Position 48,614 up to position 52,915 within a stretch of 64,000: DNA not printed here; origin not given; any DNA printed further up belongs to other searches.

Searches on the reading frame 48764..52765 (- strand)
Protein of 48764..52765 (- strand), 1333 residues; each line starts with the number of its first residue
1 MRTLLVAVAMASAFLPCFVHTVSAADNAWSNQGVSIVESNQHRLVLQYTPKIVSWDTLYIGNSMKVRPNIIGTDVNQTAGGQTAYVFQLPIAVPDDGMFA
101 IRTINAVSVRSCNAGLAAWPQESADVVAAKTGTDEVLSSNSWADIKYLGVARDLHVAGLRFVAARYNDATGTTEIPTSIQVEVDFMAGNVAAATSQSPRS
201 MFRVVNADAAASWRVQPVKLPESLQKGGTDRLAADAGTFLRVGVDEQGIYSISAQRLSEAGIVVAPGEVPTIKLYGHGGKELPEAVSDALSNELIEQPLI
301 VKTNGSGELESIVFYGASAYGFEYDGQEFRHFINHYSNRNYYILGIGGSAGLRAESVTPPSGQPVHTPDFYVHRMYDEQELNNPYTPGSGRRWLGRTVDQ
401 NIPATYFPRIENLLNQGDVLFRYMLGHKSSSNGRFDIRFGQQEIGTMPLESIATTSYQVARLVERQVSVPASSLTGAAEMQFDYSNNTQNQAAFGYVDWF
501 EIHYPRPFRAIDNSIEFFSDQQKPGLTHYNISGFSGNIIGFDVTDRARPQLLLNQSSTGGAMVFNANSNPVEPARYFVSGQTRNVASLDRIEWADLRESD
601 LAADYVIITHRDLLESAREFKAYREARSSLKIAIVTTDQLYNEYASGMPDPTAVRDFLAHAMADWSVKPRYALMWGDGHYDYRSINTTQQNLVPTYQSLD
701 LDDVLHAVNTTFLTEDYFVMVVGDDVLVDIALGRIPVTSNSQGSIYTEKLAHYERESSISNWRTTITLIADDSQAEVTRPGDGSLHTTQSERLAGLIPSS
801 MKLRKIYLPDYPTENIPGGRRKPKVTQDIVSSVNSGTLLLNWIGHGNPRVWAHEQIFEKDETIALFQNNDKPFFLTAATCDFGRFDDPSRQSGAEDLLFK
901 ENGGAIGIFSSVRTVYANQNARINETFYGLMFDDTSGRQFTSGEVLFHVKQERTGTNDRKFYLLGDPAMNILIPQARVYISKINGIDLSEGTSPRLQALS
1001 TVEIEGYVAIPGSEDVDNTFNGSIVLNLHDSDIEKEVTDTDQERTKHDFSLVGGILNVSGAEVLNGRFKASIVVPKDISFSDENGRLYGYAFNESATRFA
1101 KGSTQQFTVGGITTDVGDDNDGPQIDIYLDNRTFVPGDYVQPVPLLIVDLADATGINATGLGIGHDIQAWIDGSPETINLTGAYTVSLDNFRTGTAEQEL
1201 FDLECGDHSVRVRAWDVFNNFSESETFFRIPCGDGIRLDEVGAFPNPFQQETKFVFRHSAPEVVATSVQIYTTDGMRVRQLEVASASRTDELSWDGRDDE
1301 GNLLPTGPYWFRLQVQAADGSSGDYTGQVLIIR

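Call 44: search_protein_families(library=pfam, proteins=[window:48764-52765:-], max_evalue=0.00001)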
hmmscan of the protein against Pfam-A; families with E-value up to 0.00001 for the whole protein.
window:48764-52765:- (1333 aa): 2 families
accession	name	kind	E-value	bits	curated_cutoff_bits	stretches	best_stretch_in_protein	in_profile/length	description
PF01364.23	Peptidase_C25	-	2.9e-88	297.1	23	1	605-970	1-373/374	Peptidase family C25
PF13860.13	FlgD_ig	-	6.7e-08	32.8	27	1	1249-1316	7-76/79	FlgD Ig-like domain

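Call 45: search_protein_families(library=ncbifam, proteins=[window:48764-52765:-], max_evalue=0.00001)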
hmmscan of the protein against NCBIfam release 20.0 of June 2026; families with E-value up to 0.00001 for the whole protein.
window:48764-52765:- (1333 aa): 2 families
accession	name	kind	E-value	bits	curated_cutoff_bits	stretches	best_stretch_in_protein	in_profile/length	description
NF033707.1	T9SS_sortase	equivalog_domain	1e-261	871.1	420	1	236-1331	4-1094/1095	type IX secretion system sortase PorU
NF052324.1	PorU_rel_Nterm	equivalog_domain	1.4e-54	185.6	450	1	238-993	31-787/879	putative type IX secretion system sortase PorU2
